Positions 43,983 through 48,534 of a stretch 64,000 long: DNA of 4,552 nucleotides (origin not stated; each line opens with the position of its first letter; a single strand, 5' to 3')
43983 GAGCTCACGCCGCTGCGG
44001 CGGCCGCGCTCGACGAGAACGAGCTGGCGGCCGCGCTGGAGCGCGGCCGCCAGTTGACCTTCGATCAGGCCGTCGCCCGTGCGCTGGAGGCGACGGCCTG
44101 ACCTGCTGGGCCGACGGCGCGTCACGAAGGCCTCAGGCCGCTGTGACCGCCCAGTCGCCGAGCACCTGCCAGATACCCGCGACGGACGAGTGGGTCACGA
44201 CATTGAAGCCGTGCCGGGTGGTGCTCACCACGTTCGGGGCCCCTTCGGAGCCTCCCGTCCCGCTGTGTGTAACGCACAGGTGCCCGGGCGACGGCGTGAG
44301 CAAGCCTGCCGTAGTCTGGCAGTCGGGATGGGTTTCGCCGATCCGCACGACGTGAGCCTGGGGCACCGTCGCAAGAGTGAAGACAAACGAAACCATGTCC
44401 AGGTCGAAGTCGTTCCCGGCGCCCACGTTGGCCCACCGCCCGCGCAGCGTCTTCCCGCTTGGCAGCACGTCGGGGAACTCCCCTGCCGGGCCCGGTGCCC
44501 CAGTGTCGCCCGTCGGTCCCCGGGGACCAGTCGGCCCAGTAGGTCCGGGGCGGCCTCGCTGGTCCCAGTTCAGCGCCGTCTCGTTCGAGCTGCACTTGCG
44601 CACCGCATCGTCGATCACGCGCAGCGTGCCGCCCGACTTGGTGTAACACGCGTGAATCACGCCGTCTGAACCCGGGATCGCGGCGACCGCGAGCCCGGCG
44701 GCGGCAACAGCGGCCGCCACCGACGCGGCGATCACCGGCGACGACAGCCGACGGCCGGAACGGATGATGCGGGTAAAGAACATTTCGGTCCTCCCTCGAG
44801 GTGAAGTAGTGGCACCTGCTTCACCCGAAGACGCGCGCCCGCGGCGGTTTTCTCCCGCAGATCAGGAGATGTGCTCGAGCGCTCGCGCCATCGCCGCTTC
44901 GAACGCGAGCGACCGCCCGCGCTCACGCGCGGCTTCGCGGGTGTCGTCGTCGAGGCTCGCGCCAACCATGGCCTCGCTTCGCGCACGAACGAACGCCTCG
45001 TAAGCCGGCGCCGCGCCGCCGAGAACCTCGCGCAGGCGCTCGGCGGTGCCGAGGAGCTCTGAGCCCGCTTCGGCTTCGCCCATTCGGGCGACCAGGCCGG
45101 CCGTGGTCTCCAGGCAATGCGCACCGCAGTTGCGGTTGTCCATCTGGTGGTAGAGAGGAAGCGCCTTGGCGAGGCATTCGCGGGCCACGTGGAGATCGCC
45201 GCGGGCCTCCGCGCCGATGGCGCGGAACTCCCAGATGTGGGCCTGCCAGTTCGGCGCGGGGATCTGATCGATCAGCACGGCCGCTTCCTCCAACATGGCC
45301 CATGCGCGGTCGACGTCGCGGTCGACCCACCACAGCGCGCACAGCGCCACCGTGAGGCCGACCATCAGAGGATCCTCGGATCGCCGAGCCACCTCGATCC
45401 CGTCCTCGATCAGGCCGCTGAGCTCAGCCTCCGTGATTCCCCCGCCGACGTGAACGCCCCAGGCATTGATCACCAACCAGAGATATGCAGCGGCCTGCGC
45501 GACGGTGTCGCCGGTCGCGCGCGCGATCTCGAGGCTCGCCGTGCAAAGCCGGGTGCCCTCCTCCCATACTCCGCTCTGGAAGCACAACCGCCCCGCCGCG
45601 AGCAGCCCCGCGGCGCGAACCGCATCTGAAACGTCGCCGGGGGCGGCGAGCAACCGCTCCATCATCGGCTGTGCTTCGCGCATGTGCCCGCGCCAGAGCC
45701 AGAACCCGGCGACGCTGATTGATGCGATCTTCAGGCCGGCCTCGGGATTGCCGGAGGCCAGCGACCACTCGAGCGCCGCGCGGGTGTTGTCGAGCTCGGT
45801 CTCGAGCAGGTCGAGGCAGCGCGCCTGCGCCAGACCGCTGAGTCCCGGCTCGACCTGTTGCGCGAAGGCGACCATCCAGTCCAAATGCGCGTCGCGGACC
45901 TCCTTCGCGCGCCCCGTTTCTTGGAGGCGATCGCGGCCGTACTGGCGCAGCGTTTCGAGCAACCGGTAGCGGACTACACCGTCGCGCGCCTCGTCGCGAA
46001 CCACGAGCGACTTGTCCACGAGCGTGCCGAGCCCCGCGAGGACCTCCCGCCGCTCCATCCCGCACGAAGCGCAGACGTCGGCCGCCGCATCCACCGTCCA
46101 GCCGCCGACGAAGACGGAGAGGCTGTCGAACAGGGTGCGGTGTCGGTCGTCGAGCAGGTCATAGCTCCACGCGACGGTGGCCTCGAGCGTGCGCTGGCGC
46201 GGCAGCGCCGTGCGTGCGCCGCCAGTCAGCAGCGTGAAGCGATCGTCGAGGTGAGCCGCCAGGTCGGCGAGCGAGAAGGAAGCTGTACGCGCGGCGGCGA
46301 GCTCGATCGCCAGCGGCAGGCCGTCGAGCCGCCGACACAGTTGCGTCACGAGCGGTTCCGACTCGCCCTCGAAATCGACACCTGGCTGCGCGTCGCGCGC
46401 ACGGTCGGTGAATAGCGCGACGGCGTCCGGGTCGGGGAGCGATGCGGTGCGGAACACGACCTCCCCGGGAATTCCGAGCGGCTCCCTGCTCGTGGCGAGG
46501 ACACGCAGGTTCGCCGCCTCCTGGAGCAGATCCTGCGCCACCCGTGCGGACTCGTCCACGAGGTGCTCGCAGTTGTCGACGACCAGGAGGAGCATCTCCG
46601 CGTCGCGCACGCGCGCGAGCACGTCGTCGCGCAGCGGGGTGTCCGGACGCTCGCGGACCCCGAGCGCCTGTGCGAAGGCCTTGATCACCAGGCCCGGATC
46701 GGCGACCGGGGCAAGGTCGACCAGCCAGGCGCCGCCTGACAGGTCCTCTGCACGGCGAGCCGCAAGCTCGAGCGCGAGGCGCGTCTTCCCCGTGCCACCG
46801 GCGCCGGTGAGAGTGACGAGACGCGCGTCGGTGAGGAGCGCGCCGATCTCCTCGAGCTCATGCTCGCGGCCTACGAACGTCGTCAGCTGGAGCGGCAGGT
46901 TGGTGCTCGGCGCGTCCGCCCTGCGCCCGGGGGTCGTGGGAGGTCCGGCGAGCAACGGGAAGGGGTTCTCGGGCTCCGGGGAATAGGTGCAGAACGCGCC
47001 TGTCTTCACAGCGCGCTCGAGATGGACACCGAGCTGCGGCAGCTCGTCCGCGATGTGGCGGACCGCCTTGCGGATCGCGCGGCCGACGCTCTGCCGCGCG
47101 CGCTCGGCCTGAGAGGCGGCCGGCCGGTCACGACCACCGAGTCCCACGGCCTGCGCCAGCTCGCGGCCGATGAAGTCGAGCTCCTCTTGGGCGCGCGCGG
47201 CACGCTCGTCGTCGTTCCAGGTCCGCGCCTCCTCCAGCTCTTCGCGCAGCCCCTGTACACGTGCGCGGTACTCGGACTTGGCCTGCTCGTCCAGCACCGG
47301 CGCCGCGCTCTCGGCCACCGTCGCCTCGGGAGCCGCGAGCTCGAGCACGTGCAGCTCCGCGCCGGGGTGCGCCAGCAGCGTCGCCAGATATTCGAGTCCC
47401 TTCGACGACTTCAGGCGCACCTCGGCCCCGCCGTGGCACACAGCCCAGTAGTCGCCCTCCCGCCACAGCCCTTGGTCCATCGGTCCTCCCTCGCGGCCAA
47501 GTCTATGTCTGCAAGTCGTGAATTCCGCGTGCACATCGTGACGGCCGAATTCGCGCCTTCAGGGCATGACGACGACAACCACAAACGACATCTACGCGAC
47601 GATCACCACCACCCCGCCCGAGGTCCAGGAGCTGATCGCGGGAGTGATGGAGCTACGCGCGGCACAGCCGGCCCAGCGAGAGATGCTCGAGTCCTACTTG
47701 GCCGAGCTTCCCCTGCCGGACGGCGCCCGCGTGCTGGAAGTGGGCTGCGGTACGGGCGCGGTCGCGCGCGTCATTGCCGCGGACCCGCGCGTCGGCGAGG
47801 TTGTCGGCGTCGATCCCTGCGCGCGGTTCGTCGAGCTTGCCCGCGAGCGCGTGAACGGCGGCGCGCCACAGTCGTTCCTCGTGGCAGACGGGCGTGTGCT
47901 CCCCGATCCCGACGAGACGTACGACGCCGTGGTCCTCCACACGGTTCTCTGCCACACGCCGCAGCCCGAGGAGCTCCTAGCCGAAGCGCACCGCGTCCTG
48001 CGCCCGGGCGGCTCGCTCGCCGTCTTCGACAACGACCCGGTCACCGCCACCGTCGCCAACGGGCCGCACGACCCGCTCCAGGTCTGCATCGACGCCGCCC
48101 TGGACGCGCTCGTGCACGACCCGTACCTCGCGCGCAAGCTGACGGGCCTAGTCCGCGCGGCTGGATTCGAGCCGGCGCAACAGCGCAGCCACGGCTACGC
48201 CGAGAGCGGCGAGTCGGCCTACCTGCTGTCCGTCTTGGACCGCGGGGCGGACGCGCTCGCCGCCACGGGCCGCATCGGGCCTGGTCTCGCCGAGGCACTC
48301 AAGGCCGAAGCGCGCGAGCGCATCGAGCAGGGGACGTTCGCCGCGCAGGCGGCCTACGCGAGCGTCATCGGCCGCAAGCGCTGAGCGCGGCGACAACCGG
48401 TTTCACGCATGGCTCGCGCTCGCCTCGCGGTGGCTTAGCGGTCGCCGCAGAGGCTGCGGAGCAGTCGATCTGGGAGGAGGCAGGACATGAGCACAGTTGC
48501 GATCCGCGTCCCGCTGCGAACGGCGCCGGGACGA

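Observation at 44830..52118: Four copies of a fixed-spacing ECF-type promoter motif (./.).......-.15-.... clustered around an orphan ECF sigma gene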

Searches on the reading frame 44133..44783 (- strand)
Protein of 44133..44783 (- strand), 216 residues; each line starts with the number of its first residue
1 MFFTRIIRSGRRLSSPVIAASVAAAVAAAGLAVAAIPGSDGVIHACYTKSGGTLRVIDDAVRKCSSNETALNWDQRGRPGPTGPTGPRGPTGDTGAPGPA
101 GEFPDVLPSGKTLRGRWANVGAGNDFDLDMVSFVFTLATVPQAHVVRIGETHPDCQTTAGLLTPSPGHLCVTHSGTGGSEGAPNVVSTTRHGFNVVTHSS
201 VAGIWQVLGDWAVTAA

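Call 9: search_protein_families(library=pfam, proteins=[window:44133-44783:-], max_evalue=0.01)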
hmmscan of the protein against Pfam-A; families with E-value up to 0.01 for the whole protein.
window:44133-44783:- (216 aa): 1 family
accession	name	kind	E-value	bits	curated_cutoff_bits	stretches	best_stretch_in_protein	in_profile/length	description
PF01391.23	Collagen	-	0.0004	20.5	27.2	1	77-101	7-31/60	Collagen triple helix repeat (20 copies)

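Call 42: search_protein_families(library=ncbifam, proteins=[window:44133-44783:-], max_evalue=0.01)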
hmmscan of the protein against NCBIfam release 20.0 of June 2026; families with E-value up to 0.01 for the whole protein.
window:44133-44783:- (216 aa): 3 families
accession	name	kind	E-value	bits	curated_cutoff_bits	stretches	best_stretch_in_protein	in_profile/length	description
NF038329.2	gly_rich_SclB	equivalog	0.00079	18.4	325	1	75-105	118-148/442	LPXTG-anchored collagen-like adhesin Scl2/SclB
NF038330.1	adhesin_SclA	exception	0.00096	18.9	400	1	75-104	205-234/405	LPXTG-anchored collagen-like adhesin Scl1/SclA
NF046116.1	adhesin_Lcl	equivalog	0.0085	14.7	500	0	81-111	52-82/431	collagen-like adhesin Lcl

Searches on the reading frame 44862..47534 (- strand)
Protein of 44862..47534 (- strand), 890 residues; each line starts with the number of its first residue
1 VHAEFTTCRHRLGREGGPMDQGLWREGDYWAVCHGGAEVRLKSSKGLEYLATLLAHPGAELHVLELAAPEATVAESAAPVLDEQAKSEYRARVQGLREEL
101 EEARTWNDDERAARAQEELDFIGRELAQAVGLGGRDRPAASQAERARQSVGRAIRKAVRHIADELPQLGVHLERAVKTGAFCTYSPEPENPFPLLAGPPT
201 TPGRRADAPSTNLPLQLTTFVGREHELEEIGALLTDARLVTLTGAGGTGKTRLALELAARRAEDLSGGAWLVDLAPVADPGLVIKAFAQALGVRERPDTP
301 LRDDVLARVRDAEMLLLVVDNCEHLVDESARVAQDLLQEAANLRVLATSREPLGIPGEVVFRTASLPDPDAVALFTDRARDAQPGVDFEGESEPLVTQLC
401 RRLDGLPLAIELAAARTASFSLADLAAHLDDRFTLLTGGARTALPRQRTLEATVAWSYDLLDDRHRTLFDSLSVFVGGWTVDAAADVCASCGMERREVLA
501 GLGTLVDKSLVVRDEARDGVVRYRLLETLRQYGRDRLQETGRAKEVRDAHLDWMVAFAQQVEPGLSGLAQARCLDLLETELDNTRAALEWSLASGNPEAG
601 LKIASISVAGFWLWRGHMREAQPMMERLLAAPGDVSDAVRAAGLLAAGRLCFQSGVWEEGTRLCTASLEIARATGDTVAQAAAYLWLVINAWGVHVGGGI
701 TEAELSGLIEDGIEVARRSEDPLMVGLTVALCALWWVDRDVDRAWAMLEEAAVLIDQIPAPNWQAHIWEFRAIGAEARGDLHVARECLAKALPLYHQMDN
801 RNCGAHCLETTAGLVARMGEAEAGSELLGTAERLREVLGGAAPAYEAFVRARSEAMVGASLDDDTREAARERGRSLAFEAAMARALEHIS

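Call 9: search_protein_families(library=pfam, proteins=[window:44862-47534:-], max_evalue=0.01)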
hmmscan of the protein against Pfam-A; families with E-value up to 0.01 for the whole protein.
window:44862-47534:- (890 aa): 7 families
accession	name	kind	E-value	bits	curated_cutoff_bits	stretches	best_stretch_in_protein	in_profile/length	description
PF13401.12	AAA_22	-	1e-07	32.8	27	1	236-340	4-104/130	AAA domain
PF20703.3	nSTAND1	-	4.9e-06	26.9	27.1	1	219-350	15-160/379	Novel STAND NTPase 1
PF13481.12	AAA_25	-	1.7e-05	25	27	1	233-286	29-80/195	AAA domain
PF13191.12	AAA_16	-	5.2e-05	24.3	32.6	1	219-339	1-158/167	AAA ATPase domain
PF25199.1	nSTAND_NTPase5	-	0.00013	22.3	34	0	290-351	72-134/145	Novel STAND NTPase 5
PF25201.1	nSTAND6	-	0.0062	17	27.7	0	222-335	3-123/148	Novel STAND NTPase 6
PF00931.28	NB-ARC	-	0.0097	15.6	23.5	0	229-417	7-205/248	NB-ARC domain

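Call 42: search_protein_families(library=ncbifam, proteins=[window:44862-47480:-], max_evalue=0.01)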
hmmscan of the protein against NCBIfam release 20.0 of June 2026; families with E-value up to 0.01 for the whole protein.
window:44862-47480:- (872 aa): 1 family
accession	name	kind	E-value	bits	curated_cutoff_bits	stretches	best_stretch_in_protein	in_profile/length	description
NF040586.1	FxSxx_TPR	equivalog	6e-14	51.5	300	1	196-451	2-249/830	FxSxx-COOH system tetratricopeptide repeat protein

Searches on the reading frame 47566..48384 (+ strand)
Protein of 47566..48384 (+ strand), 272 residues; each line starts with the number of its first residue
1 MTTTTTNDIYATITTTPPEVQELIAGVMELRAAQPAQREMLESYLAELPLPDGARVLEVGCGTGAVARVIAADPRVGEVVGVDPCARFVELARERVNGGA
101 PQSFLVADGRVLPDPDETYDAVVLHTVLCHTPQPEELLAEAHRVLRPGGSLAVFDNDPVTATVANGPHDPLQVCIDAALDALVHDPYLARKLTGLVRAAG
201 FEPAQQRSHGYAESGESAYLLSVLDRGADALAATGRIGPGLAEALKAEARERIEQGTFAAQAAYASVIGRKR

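Call 9: search_protein_families(library=pfam, proteins=[window:47566-48384:+], max_evalue=0.01)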
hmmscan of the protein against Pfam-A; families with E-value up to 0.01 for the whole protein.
window:47566-48384:+ (272 aa): 14 families
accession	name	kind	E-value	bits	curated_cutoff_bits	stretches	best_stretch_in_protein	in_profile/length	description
PF08241.18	Methyltransf_11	-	2.5e-24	86.2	21.2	1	57-152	1-94/95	Methyltransferase domain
PF13649.12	Methyltransf_25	-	5.4e-22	78.7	27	1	56-149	1-97/97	Methyltransferase domain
PF08242.18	Methyltransf_12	-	3.8e-19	69.7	30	1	57-151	1-98/98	Methyltransferase domain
PF13489.12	Methyltransf_23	-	1.6e-17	64.2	27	1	38-155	7-118/164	Methyltransferase domain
PF13847.12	Methyltransf_31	-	6.3e-15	55.6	27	1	52-157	3-113/145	Methyltransferase domain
PF01209.24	Ubie_methyltran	-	2e-11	44.1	20.1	1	52-162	47-160/233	ubiE/COQ5 methyltransferase family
PF01135.25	PCMT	-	2.1e-08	34.6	20.3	1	39-151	63-169/210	Protein-L-isoaspartate(D-aspartate) O-methyltransferase (PCMT)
PF05175.20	MTS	-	5.1e-07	29.9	23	1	47-157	26-142/170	Methyltransferase small domain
PF07021.18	MetW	-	3e-05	24.2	21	1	50-145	11-102/193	Methionine biosynthesis protein MetW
PF02353.26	CMAS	-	5.1e-05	23.2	27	1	34-150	44-161/273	Mycolic acid cyclopropane synthetase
PF08003.17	Methyltransf_9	-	6.1e-05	22.6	23.8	1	52-152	115-216/315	Protein of unknown function (DUF1698)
PF00891.24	Methyltransf_2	-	0.00039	20.3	22.3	1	49-172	59-178/210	O-methyltransferase domain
PF05401.17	NodS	-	0.0014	19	24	1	52-139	43-127/201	Nodulation protein S (NodS)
PF20922.3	Anamorsin_N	-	0.0074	16.5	27.1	0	117-164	50-96/163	Anamorsin, N-terminal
